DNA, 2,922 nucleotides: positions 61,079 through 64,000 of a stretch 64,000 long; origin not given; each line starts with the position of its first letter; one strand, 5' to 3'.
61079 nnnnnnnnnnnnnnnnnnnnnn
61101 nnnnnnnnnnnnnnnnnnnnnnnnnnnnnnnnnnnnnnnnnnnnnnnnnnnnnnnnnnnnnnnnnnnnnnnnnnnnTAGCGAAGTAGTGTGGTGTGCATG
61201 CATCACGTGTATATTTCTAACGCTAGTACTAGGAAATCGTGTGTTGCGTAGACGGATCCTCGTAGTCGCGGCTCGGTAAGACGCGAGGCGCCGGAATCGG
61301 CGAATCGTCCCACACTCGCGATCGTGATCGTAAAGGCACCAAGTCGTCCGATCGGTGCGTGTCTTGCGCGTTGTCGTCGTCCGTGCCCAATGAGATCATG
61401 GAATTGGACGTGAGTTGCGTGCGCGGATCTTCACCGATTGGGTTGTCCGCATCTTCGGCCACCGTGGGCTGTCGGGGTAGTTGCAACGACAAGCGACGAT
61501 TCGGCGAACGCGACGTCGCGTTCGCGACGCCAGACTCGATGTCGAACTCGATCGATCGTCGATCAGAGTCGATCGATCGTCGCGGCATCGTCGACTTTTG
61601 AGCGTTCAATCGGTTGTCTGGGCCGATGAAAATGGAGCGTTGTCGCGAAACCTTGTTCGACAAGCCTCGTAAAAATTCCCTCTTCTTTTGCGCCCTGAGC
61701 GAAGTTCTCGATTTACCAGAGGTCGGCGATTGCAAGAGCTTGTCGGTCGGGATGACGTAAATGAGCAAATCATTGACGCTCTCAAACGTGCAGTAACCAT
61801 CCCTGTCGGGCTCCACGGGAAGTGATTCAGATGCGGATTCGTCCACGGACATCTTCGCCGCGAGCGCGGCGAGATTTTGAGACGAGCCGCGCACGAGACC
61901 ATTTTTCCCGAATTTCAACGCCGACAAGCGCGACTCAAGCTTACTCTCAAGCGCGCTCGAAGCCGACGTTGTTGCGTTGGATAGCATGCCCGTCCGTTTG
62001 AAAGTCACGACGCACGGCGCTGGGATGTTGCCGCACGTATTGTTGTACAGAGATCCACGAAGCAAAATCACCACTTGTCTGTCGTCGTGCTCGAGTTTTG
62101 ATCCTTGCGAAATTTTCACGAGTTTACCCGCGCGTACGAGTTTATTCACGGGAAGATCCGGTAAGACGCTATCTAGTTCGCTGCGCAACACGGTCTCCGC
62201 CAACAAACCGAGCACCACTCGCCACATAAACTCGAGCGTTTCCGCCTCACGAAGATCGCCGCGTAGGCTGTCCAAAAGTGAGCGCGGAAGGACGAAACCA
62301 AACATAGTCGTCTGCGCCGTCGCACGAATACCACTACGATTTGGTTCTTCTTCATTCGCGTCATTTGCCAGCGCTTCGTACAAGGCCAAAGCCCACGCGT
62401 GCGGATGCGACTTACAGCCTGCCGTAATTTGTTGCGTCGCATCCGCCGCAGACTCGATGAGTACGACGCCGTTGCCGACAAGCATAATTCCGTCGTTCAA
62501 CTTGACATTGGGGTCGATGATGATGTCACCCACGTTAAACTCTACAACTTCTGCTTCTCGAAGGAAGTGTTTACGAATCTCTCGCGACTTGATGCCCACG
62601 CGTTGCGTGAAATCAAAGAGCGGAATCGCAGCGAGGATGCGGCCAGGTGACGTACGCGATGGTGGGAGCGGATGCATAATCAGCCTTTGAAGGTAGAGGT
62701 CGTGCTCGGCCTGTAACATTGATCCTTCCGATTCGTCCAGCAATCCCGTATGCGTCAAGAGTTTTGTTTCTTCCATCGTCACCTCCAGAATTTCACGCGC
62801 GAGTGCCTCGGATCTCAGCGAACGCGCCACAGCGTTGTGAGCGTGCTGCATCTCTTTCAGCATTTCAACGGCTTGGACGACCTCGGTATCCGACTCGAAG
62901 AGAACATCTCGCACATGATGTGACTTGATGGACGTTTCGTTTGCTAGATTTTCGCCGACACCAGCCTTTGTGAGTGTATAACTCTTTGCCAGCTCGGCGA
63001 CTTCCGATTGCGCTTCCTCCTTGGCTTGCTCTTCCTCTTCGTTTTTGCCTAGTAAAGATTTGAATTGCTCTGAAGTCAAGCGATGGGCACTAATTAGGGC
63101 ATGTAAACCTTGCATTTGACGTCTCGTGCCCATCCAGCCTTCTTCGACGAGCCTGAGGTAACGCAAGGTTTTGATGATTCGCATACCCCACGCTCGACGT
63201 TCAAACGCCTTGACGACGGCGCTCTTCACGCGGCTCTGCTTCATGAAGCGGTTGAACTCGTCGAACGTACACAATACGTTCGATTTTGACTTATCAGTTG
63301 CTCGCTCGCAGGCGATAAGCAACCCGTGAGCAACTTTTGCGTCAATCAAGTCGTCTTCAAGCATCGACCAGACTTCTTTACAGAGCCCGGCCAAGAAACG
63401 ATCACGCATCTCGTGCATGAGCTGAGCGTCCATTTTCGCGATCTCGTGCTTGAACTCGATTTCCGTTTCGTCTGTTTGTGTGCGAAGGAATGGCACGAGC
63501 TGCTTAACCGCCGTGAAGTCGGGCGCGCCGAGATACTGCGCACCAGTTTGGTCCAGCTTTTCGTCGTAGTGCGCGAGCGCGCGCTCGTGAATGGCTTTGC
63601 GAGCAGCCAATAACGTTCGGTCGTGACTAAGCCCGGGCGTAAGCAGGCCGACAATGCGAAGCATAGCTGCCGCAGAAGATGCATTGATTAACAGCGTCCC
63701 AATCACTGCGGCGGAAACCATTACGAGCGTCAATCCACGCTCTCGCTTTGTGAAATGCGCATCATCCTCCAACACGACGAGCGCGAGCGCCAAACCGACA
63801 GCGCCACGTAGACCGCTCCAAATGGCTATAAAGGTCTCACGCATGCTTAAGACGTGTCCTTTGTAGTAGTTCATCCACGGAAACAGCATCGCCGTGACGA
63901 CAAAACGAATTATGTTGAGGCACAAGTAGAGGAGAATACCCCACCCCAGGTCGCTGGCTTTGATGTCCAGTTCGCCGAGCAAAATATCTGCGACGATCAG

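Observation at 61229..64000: Na+/H+ exchanger with a cyclic-nucleotide-binding-like cytosolic tail (partial gene at window edge)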

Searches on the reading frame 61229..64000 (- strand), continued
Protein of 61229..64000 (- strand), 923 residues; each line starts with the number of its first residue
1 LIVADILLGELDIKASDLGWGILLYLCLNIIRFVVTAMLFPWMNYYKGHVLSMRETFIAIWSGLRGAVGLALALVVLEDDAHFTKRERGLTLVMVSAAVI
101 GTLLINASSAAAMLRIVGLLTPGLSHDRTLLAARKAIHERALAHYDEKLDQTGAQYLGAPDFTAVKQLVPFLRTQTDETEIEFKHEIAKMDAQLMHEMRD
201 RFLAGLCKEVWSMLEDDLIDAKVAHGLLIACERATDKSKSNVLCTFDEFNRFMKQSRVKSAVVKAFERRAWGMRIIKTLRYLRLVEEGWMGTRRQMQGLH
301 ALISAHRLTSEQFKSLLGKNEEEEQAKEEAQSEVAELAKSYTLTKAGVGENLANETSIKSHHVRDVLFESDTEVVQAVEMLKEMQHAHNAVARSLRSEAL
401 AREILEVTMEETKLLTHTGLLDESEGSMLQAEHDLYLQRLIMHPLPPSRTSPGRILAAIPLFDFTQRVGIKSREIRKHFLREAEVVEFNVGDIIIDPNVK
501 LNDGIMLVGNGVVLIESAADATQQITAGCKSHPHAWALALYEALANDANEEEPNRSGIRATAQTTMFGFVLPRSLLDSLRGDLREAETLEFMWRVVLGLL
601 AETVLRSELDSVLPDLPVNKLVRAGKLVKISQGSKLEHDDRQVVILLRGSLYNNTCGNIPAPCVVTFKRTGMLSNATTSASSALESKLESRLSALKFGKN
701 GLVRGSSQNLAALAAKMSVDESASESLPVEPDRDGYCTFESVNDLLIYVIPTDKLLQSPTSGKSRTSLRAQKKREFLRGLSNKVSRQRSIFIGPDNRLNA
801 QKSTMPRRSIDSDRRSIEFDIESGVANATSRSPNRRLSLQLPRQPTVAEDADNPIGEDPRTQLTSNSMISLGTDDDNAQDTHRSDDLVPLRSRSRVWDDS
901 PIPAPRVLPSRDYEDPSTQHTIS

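Call 53: list_cluster_members(proteins=[P0001, P0003, P0009, P0012, P0014])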
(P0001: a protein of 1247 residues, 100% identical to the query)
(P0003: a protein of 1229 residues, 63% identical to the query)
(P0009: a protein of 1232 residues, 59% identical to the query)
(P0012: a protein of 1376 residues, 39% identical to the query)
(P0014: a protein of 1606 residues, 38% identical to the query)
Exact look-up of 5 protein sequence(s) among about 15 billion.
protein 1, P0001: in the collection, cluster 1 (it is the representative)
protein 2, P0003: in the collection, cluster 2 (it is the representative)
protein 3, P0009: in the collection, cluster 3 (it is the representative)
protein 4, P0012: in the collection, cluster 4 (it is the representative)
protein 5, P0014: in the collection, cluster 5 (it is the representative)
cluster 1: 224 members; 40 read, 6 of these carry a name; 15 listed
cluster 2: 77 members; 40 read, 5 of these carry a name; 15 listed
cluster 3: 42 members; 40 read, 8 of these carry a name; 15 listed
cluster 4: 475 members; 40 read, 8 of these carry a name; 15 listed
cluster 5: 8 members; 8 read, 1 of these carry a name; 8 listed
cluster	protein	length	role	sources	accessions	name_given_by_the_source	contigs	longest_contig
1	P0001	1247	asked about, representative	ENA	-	-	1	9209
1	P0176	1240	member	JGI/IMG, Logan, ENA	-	NhaP-type Na+/H+ or K+/H+ antiporter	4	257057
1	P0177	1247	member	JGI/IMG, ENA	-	NhaP-type Na+/H+ or K+/H+ antiporter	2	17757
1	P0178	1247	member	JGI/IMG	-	NhaP-type Na+/H+ or K+/H+ antiporter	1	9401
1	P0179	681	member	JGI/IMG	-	hypothetical protein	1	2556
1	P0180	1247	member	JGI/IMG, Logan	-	NhaP-type Na+/H+ or K+/H+ antiporter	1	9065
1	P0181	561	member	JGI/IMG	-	hypothetical protein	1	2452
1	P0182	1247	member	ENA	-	-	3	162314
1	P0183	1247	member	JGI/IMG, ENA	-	-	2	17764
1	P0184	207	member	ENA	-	-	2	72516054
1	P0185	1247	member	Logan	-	-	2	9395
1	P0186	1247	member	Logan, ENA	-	-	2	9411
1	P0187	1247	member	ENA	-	-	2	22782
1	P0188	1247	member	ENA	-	-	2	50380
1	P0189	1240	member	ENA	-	-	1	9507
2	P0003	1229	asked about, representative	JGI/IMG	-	-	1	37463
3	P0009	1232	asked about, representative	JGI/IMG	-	-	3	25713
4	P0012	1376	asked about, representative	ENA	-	-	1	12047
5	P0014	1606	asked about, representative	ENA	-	-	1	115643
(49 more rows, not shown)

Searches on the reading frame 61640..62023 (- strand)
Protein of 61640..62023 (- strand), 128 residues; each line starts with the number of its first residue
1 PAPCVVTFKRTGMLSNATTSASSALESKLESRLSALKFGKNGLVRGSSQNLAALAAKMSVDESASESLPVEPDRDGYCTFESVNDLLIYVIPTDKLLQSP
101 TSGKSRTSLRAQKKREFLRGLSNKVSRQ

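Call 64: search_solved_structures(query=A5, max_evalue=10, show_alignments=3)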
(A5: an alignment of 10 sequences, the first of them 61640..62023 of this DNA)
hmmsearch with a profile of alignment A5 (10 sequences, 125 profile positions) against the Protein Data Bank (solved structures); distinct sequences matched with E-value up to 10: 0.

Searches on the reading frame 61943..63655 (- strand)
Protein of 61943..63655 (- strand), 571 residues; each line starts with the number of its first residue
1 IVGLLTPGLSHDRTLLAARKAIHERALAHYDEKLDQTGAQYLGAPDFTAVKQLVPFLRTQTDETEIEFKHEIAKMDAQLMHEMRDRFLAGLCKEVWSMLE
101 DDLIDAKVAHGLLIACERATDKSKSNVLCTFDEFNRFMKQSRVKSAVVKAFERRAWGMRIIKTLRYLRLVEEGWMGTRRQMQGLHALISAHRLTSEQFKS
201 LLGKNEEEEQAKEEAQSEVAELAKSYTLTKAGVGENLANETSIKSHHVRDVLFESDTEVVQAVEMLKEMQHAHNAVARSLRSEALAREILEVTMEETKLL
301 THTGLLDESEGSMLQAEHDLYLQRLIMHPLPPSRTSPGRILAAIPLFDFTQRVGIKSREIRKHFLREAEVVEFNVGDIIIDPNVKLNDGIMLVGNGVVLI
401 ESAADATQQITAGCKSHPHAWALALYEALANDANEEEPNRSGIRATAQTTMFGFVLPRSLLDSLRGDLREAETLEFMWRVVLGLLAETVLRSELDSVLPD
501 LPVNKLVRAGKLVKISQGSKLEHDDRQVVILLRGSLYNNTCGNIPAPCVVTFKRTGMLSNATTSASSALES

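Call 20: find_homologous_proteins(query=A2, max_evalue=0.001)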
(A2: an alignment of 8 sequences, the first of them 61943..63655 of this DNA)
Query A2 (8 sequences) (571 aa, profile of the alignment): 11 proteins with E <= 0.001 among 8000 candidates.
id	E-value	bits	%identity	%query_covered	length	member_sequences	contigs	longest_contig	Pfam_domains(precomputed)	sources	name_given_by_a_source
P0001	1.7e-294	996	100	100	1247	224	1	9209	PF00999.27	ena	-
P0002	5.5e-291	984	95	100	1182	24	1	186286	PF00999.27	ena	-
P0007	1.4e-290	983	68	98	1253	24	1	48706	PF00999.27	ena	-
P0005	6.2e-288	974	66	100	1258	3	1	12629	PF00999.27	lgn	-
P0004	1.8e-287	973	68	100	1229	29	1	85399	PF00999.27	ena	-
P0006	1.4e-284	963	66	98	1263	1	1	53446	PF00999.27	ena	-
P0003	2.9e-284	962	68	100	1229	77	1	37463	PF00999.27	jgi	-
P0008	2.9e-277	939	69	97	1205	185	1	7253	PF00999.27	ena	-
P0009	1.8e-273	927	64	100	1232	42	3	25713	PF00999.27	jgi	-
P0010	3.8e-254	863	62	97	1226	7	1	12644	PF00999.27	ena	-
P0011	2.1e-193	662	66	71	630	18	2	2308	-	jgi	-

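Call 26: predict_structure(alignment_id=A2)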
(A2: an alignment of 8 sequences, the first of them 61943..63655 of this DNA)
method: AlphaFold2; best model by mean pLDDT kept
length: 571 residues; sequences in the alignment: 8
mean_pLDDT: 70.2   pTM: 0.44
mean pLDDT of the five models: 70.2, 68.3, 66.9, 62.4, 62.1
residues with pLDDT >= 90: 29; 70-90: 353; 50-70: 68; < 50: 121
segments of 3 or more residues with pLDDT < 50: 1-23, 30-68, 204-242, 554-571
pLDDT, mean of each block of 10 residues (from residue 1): 30 40 50 44 41 36 41 69 82 86 81 82 58 71 73 82 75 81 86 81 44 35 28 32 65 85 84 78 74 80 85 82 75 60 72 76 76 88 76 88 87 88 88 76 90 83 85 89 91 84 84 76 76 77 75 49 33 29
secondary structure, 60 per line:
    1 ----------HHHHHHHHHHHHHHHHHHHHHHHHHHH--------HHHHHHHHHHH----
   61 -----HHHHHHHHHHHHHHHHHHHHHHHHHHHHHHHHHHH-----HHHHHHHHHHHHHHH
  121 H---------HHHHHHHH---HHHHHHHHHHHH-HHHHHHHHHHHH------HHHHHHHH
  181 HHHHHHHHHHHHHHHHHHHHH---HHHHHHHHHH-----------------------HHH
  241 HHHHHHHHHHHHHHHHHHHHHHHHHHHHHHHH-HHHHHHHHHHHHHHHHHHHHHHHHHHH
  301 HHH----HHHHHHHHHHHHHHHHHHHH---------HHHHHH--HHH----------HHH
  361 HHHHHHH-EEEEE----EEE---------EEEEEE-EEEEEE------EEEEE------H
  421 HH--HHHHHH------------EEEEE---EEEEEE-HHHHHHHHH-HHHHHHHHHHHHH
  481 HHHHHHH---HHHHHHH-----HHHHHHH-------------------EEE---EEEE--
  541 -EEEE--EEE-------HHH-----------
elements in order: H11-37 H46-56 H66-100 H106-121 H131-138 H142-153 H155-166 H173-201 H205-214 H238-272 H274-303 H308-327 H337-342 H358-367 E369-373 E378-380 E390-395 E397-402 E409-413 H425-430 E443-447 E451-456 H458-466 H468-487 H491-497 H503-509 E529-531 E535-538 E542-545 E548-550

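Call 28: fold_search(model_id=the predicted structure, library=pdb)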
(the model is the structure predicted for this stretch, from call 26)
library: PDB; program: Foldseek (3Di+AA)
matches with E <= 10: 691; with E <= 0.001: 152
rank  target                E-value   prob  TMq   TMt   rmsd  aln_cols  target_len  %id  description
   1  8u7r_B                1.1e-12  1.00  0.28  0.17  29.3       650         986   16  WT sea urchin SLC9C1 at pH 6 in presence of K+ (released 2025-03-26)
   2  8u73_A                1.9e-12  1.00  0.28  0.17  29.4       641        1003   15  R399A sea urchin SLC9C1 pH 8 in Na+ (released 2025-03-26)
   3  8u7s_A                2.0e-12  1.00  0.26  0.18  27.1       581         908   17  SLC9C1 at pH 6 in presence of Na+ (released 2025-03-26)
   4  8u7d_A                2.5e-12  1.00  0.29  0.19  27.2       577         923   17  R399A mutant of sea urchin SLC9C1 at pH 6 in Na+ - Relaxed state (released 2025-03-26)
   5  8u7p_A                2.8e-12  1.00  0.32  0.22  23.4       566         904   16  WT sea urchin SLC9C1 with 5mM cAMP at pH 6 in Na+ - Grip and Twist Like (GnTL) conformation (released 2025-03-26)
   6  8pd5                  3.3e-12  1.00  0.27  0.16  28.8       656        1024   15  Ligand-free SpSLC9C1 in lipid nanodiscs, protomer state 3 (released 2023-11-08)
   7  8iwo_A                3.9e-12  1.00  0.27  0.18  24.0       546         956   18  The rice Na+/H+ antiporter SOS1 in an auto-inhibited state (released 2023-11-22)
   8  8u71_A                5.1e-12  1.00  0.31  0.19  27.4       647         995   15  Structure of sea urchin SLC9C1 at pH 8 in Na+ (released 2025-03-26)
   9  8pd8_A                5.9e-12  1.00  0.31  0.18  27.3       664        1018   14  cAMP-bound SpSLC9C1 in lipid nanodiscs, dimer (released 2023-11-08)
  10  8u7r_A                7.9e-12  1.00  0.25  0.16  33.5       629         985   17  WT sea urchin SLC9C1 at pH 6 in presence of K+ (released 2025-03-26)
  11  8pd9                  1.3e-11  1.00  0.30  0.18  27.2       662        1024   14  cAMP-bound SpSLC9C1 in lipid nanodiscs, protomer state 1 (released 2023-11-08)
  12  8pd3                  1.7e-11  1.00  0.28  0.17  35.0       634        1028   16  Ligand-free SpSLC9C1 in lipid nanodiscs, protomer state 2 (released 2023-11-08)
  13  8pdv                  2.0e-11  1.00  0.28  0.17  33.5       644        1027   17  cGMP-bound SpSLC9C1 in lipid nanodiscs, protomer (released 2023-11-08)
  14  8xq8                  2.0e-11  1.00  0.27  0.15  29.3       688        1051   15  Structure of the sea urchin spSLC9C1 in state-1 w/ cAMP protomer (released 2024-07-17)
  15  8xpq_A                3.8e-11  1.00  0.31  0.18  25.7       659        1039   14  Structure of the sea urchin spSLC9C1 in state-2 w/o cAMP dimer (released 2024-07-17)
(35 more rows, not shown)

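Call 32: search_protein_representatives(alignment_id=A2)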
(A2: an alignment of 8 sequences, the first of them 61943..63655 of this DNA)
Query: 8 sequences, 575 profile positions. Proteins with E-value up to 0.001 (for the whole library): 235; up to 1e-10: 67; up to 1e-30: 18. The best 150 are listed.
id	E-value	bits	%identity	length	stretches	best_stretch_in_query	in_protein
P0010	1.2e-254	862.6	-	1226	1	1-574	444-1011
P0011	6.8e-194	662.1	-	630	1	165-575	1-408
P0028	1.1e-150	519.4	-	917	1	80-574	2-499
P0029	3.2e-133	461.7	-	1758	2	2-474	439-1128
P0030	2.6e-110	386.1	-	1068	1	63-561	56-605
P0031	1.3e-108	380.5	-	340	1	222-493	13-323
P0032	1.7e-75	271.2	-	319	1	148-386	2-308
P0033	4.2e-72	259.9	-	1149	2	255-556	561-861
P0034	1.1e-67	245.3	-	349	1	78-386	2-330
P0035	5.5e-64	233.1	-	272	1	312-561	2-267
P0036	4.0e-63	230.3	-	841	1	248-556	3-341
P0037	7.5e-61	222.8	-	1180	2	233-556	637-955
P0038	7.0e-49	183.3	-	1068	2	228-556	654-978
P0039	4.9e-48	180.5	-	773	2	234-568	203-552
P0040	9.3e-47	176.3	-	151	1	272-423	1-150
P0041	5.4e-45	170.4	-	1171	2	250-557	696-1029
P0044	4.9e-30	121.0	-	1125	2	250-554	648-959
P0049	1.7e-22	96.1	-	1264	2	252-408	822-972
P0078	4.5e-12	61.7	-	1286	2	222-556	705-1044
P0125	9.4e-08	47.5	-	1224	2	251-548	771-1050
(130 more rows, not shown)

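Call 33: search_protein_families(library=pfam, proteins=[P0033, P0037, P0038, P0041, P0044, P0049, P0078, P0125], max_evalue=0.01)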
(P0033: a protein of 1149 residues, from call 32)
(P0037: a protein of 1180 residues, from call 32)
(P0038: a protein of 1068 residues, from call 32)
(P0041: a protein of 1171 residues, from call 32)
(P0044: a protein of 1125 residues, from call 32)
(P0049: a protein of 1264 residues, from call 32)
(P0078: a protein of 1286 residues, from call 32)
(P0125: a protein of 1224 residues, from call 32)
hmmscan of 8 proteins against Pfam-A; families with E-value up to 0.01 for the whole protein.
P0033 (1149 aa): 1 family
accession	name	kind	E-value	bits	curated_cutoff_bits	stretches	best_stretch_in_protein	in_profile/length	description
PF00999.27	Na_H_Exchanger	-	2e-42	145.9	26.2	1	2-323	75-373/375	Sodium/hydrogen exchanger, transmembrane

P0037 (1180 aa): 1 family
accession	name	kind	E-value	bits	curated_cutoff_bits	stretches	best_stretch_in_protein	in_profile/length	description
PF00999.27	Na_H_Exchanger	-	4.8e-55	187.4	26.2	1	31-442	5-374/375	Sodium/hydrogen exchanger, transmembrane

P0038 (1068 aa): 3 families
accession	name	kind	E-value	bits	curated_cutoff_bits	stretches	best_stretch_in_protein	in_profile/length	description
PF00999.27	Na_H_Exchanger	-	8.9e-52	176.6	26.2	1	57-462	3-374/375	Sodium/hydrogen exchanger, transmembrane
PF00027.35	cNMP_binding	-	2e-05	24.9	27.5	1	806-892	2-86/89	Cyclic nucleotide-binding domain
PF04133.19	Vps55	-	0.0068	16.7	24.6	0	314-407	15-102/120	Vacuolar protein sorting 55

P0041 (1171 aa): 2 families
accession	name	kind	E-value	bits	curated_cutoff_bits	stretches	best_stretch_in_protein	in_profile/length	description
PF00999.27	Na_H_Exchanger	-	7.3e-57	193.4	26.2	1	77-470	7-373/375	Sodium/hydrogen exchanger, transmembrane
PF00027.35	cNMP_binding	-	0.00035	20.9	27.5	0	819-851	3-35/89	Cyclic nucleotide-binding domain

P0044 (1125 aa): 1 family
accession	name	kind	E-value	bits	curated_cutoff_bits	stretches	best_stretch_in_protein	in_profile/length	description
PF00999.27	Na_H_Exchanger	-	2.7e-52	178.3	26.2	1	28-425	4-373/375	Sodium/hydrogen exchanger, transmembrane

P0049 (1264 aa): 2 families
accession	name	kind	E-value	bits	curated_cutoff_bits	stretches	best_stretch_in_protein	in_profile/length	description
PF00999.27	Na_H_Exchanger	-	2.5e-54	185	26.2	1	49-537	6-373/375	Sodium/hydrogen exchanger, transmembrane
PF00027.35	cNMP_binding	-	1.5e-08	34.9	27.5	1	944-1026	4-89/89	Cyclic nucleotide-binding domain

P0078 (1286 aa): 3 families
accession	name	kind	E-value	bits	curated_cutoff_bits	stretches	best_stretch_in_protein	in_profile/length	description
PF00999.27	Na_H_Exchanger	-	8.3e-46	157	26.2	1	3-402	22-373/375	Sodium/hydrogen exchanger, transmembrane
PF00027.35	cNMP_binding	-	5.4e-14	52.4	27.5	1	872-957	4-89/89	Cyclic nucleotide-binding domain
PF00520.37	Ion_trans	-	5.8e-14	52.3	25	1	574-689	6-113/241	Ion transport protein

P0125 (1224 aa): 4 families
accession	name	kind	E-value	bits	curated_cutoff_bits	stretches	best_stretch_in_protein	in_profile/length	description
PF00999.27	Na_H_Exchanger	-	5.4e-60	203.7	26.2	1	20-409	7-373/375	Sodium/hydrogen exchanger, transmembrane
PF00520.37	Ion_trans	-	1.3e-21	77.4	25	1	611-727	2-111/241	Ion transport protein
PF00027.35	cNMP_binding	-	6.8e-14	52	27.5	1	893-978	3-89/89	Cyclic nucleotide-binding domain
PF08016.18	PKD_channel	-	0.00013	21.9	22.4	1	642-696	10-64/225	Polycystin cation channel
